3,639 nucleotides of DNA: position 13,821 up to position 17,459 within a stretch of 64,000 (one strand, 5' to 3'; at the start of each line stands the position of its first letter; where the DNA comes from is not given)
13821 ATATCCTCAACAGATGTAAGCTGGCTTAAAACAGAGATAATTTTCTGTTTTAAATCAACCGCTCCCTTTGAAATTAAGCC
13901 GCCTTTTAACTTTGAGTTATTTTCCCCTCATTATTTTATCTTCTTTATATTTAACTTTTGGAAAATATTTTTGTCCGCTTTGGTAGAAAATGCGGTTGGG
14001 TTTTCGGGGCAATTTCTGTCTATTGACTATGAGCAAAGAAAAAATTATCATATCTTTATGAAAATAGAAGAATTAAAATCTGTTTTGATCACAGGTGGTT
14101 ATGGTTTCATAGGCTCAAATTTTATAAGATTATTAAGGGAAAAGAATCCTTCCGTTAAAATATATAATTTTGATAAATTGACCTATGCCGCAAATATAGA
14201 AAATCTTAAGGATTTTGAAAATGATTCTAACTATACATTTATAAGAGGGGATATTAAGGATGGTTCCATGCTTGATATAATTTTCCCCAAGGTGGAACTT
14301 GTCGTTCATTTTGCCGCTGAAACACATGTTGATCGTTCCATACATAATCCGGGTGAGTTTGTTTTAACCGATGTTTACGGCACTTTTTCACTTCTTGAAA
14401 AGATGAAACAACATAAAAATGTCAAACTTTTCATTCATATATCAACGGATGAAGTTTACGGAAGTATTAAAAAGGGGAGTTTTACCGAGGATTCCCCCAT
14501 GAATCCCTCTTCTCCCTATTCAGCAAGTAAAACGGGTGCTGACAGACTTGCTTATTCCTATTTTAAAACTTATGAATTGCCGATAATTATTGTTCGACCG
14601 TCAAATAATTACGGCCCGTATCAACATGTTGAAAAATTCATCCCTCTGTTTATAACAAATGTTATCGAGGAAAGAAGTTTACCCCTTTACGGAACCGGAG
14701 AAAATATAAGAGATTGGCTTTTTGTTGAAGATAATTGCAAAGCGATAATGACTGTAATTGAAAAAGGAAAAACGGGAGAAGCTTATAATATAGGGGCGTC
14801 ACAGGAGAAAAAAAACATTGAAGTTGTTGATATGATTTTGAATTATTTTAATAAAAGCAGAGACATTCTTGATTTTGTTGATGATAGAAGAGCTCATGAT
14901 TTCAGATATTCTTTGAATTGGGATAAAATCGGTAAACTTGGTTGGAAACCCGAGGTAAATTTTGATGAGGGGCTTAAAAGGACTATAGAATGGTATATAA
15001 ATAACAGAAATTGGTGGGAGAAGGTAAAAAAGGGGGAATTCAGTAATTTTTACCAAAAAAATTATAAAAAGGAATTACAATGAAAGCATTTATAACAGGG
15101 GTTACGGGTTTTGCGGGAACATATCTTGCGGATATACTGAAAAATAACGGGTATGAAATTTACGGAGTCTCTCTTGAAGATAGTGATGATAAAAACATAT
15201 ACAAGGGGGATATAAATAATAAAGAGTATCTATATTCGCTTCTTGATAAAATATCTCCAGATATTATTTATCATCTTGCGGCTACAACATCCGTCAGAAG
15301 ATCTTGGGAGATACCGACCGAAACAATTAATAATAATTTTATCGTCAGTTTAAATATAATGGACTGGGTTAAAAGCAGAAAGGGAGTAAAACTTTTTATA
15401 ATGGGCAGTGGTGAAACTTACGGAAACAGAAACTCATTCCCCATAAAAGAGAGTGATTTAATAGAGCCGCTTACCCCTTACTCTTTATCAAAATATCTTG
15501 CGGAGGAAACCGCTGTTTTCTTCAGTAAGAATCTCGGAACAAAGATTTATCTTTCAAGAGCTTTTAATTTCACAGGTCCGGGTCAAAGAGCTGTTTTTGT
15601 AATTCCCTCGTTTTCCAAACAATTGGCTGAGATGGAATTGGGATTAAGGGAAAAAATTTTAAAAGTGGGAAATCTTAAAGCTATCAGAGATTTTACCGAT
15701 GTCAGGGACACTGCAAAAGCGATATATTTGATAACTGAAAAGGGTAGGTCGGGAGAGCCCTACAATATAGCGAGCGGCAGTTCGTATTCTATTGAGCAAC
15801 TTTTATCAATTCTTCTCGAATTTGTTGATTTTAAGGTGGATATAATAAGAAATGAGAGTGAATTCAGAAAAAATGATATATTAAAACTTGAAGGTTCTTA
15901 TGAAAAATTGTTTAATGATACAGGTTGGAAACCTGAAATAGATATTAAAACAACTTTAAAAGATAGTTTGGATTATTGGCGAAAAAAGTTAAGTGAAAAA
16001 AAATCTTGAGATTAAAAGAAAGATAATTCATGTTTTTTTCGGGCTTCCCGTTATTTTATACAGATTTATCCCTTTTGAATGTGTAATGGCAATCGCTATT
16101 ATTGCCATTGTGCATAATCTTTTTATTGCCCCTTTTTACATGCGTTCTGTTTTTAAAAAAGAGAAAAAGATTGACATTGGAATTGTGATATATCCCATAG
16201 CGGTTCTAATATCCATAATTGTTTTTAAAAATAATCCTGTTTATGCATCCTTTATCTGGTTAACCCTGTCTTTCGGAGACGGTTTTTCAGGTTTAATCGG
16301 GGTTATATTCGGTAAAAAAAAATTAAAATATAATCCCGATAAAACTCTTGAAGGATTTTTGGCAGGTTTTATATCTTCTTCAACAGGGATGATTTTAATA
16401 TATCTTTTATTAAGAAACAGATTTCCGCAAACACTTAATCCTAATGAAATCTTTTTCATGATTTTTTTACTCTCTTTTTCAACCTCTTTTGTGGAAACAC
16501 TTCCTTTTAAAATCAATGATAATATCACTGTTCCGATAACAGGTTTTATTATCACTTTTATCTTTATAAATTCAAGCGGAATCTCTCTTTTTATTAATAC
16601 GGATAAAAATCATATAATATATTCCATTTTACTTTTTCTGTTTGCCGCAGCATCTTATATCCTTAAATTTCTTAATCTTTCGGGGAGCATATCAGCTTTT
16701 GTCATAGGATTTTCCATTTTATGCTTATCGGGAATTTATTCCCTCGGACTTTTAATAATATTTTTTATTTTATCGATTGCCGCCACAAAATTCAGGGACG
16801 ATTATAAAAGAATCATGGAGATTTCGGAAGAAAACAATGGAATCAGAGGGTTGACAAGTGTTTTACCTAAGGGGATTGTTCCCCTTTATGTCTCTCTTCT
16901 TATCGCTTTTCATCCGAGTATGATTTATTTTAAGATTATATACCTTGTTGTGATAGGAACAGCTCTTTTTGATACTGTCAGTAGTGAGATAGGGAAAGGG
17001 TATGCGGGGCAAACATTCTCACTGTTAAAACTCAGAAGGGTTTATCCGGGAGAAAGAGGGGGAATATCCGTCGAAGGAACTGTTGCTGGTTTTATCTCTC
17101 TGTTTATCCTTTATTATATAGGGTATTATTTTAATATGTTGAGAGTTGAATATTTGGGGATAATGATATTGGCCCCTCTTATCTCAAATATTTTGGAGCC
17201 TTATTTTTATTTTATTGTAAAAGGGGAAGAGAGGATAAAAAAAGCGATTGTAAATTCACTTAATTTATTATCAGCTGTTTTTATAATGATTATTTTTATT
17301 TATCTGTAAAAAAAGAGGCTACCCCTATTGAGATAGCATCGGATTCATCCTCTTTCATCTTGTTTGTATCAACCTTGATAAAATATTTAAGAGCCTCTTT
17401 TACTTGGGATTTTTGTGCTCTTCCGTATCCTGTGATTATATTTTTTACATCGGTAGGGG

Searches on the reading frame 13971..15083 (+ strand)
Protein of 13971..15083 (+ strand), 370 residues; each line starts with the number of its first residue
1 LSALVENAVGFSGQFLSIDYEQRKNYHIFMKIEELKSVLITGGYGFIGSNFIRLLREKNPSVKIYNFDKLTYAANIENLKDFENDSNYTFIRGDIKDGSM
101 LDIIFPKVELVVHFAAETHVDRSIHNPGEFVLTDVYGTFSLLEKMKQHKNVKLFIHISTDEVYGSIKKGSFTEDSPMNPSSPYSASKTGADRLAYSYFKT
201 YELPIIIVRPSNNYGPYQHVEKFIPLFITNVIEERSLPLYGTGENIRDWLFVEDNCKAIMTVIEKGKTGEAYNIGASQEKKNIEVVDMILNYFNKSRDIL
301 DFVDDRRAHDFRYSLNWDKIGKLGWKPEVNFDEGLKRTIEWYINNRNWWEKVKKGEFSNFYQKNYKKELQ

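Call 6: search_protein_families(library=pfam, proteins=[window:13971-15083:+], max_evalue=0.001)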
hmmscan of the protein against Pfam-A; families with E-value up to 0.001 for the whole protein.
window:13971-15083:+ (370 aa): 7 families
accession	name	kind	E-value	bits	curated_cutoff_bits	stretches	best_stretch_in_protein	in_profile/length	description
PF16363.11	GDP_Man_Dehyd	-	1.8e-74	251.6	27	1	39-338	1-332/332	GDP-mannose 4,6 dehydratase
PF01370.27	Epimerase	-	1.7e-60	204.9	20.9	1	38-275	1-240/240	NAD dependent epimerase/dehydratase family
PF01073.25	3Beta_HSD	-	7.7e-20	71.5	22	1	39-258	1-224/280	3-beta hydroxysteroid dehydrogenase/isomerase family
PF02719.21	Polysacc_synt_2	-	6.6e-18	65.3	20.2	1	38-289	1-243/293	Polysaccharide biosynthesis protein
PF07993.18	NAD_binding_4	-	3e-13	50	20.1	1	40-212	1-206/258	Male sterility protein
PF04321.23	RmlD_sub_bind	-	5.1e-12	45.9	27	1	37-216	2-154/287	RmlD substrate binding domain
PF13460.12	NAD_binding_10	-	0.00021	21.7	27.2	1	42-211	1-144/184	NAD(P)H-binding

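Call 71: search_protein_families(library=ncbifam, proteins=[window:13971-15083:+], max_evalue=0.00001)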
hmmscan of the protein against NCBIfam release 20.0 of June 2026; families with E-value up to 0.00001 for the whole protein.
window:13971-15083:+ (370 aa): 26 families (the best 25 are shown)
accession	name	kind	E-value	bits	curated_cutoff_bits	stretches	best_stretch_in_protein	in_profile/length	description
TIGR01181.1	dTDP_gluc_dehyt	equivalog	1.2e-132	441.8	365.1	1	38-352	2-321/321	dTDP-glucose 4,6-dehydratase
NF007490.0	PRK10084.1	subfamily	1e-95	320.8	649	1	38-367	3-359/361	dTDP-glucose 4,6-dehydratase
NF007582.0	PRK10217.1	equivalog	9.1e-90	301.3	698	1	36-357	2-346/355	dTDP-glucose 4,6-dehydratase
TIGR04180.1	EDH_00030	hypoth_equivalog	7.7e-49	166.3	475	1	38-300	1-263/297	NAD-dependent 4,6-dehydratase LegB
TIGR01179.1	galE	equivalog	7.9e-39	133.4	262.3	1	38-346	2-329/332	UDP-glucose 4-epimerase GalE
TIGR02622.1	CDP_4_6_dhtase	equivalog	8.4e-32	110.6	278.45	1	36-347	5-335/352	CDP-glucose 4,6-dehydratase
TIGR02197.1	heptose_epim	equivalog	9.7e-26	90.7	274.6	1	38-343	1-314/316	ADP-glyceromanno-heptose 6-epimerase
TIGR03466.1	HpnA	hypoth_equivalog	1.1e-20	73.8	367.65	1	37-277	2-231/327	hopanoid-associated sugar epimerase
NF007956.0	PRK10675.1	subfamily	2.6e-20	72.8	394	1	37-343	2-330/338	UDP-glucose 4-epimerase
NF011728.1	PRK15181.1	equivalog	1.6e-19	70.1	760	1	36-345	16-340/348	Vi polysaccharide biosynthesis UDP-N-acetylglucosaminuronic acid C-4 epimerase TviC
NF008872.0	PRK11908.1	equivalog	1.9e-17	63.3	294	1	36-295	2-273/349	bifunctional UDP-4-keto-pentose/UDP-xylose synthase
TIGR03589.1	PseB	equivalog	1.9e-16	59.9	407.75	1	35-272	4-224/324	UDP-N-acetylglucosamine 4,6-dehydratase (inverting)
NF047922.1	GDPFucSynFcl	equivalog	3.2e-16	59.6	500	1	157-346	103-305/308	GDP-L-fucose synthase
TIGR01472.1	gmd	equivalog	1e-15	57.8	415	1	38-296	3-271/342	GDP-mannose 4,6-dehydratase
NF005998.1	PRK08125.1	equivalog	8.7e-15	54.1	777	1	26-296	306-588/649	bifunctional UDP-4-amino-4-deoxy-L-arabinose formyltransferase/UDP-glucuronic acid oxidase ArnA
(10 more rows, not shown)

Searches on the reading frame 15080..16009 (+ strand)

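Call 6: search_protein_families(library=pfam, proteins=[window:15080-16009:+], max_evalue=0.001)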
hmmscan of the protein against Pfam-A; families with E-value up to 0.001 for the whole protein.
window:15080-16009:+ (309 aa): 4 families
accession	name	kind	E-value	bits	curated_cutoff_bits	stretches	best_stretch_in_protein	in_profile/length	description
PF16363.11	GDP_Man_Dehyd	-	6.2e-56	190.7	27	1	4-295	1-331/332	GDP-mannose 4,6 dehydratase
PF01370.27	Epimerase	-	9.8e-48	163.1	20.9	1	4-231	2-240/240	NAD dependent epimerase/dehydratase family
PF02719.21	Polysacc_synt_2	-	5.7e-11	42.6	20.2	1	42-284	60-280/293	Polysaccharide biosynthesis protein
PF04321.23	RmlD_sub_bind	-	1.2e-10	41.4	27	1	1-144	1-135/287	RmlD substrate binding domain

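Call 60: search_protein_families(library=pfam, proteins=[window:15080-16009:+], max_evalue=0.01)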
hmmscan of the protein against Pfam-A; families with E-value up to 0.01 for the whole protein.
window:15080-16009:+ (309 aa): 5 families
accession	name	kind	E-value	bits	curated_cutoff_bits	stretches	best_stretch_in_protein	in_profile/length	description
PF16363.11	GDP_Man_Dehyd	-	6.2e-56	190.7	27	1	4-295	1-331/332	GDP-mannose 4,6 dehydratase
PF01370.27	Epimerase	-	9.8e-48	163.1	20.9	1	4-231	2-240/240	NAD dependent epimerase/dehydratase family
PF02719.21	Polysacc_synt_2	-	5.7e-11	42.6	20.2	1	42-284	60-280/293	Polysaccharide biosynthesis protein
PF04321.23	RmlD_sub_bind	-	1.2e-10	41.4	27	1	1-144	1-135/287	RmlD substrate binding domain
PF07993.18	NAD_binding_4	-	0.0056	16.3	20.1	0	61-124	90-150/258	Male sterility protein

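Call 71: search_protein_families(library=ncbifam, proteins=[window:15080-16009:+], max_evalue=0.00001)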
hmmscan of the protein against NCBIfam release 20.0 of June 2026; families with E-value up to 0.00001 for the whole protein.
window:15080-16009:+ (309 aa): 18 families
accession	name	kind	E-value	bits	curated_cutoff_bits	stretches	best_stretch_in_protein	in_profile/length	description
TIGR04180.1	EDH_00030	hypoth_equivalog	2.1e-36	125.5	475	1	4-287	2-296/297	NAD-dependent 4,6-dehydratase LegB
TIGR01472.1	gmd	equivalog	1.5e-34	119.7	415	1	40-257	58-276/342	GDP-mannose 4,6-dehydratase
TIGR01181.1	dTDP_gluc_dehyt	equivalog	9.1e-33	113.7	365.1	1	31-303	45-314/321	dTDP-glucose 4,6-dehydratase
TIGR01179.1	galE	equivalog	2.1e-26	92.5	262.3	1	5-304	4-328/332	UDP-glucose 4-epimerase GalE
TIGR02622.1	CDP_4_6_dhtase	equivalog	2.8e-26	92.5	278.45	1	2-307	6-337/352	CDP-glucose 4,6-dehydratase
TIGR02197.1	heptose_epim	equivalog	3.4e-17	62.6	274.6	1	5-263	3-276/316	ADP-glyceromanno-heptose 6-epimerase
NF047922.1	GDPFucSynFcl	equivalog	1.7e-16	60.6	500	1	2-301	4-302/308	GDP-L-fucose synthase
NF011728.1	PRK15181.1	equivalog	2.3e-13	49.9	760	1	61-305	92-342/348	Vi polysaccharide biosynthesis UDP-N-acetylglucosaminuronic acid C-4 epimerase TviC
TIGR03466.1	HpnA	hypoth_equivalog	3.5e-13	49.1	367.65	1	1-156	1-162/327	hopanoid-associated sugar epimerase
NF007490.0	PRK10084.1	subfamily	2e-11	43.5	649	0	124-263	157-288/361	dTDP-glucose 4,6-dehydratase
NF007582.0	PRK10217.1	equivalog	2.7e-11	43.2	698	1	31-232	46-253/355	dTDP-glucose 4,6-dehydratase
NF008872.0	PRK11908.1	equivalog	1.2e-10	41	294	1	2-308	3-343/349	bifunctional UDP-4-keto-pentose/UDP-xylose synthase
NF008360.0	PRK11150.1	equivalog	4.7e-10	39.2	452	1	59-249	68-254/310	ADP-glyceromanno-heptose 6-epimerase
NF041015.1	UDPsulfquin_syn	equivalog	1.6e-09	37.3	575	1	39-129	69-162/384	UDP-sulfoquinovose synthase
NF007956.0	PRK10675.1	subfamily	1.8e-09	37.2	394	1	37-214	51-236/338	UDP-glucose 4-epimerase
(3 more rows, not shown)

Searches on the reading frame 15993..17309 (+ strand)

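Call 6: search_protein_families(library=pfam, proteins=[window:15993-17309:+], max_evalue=0.001)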
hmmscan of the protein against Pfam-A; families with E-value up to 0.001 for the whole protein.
window:15993-17309:+ (438 aa): 1 family
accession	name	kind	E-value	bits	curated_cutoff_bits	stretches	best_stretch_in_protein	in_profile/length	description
PF01940.21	DUF92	-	1.3e-34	120.1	27.5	1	213-402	2-201/251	Integral membrane protein DUF92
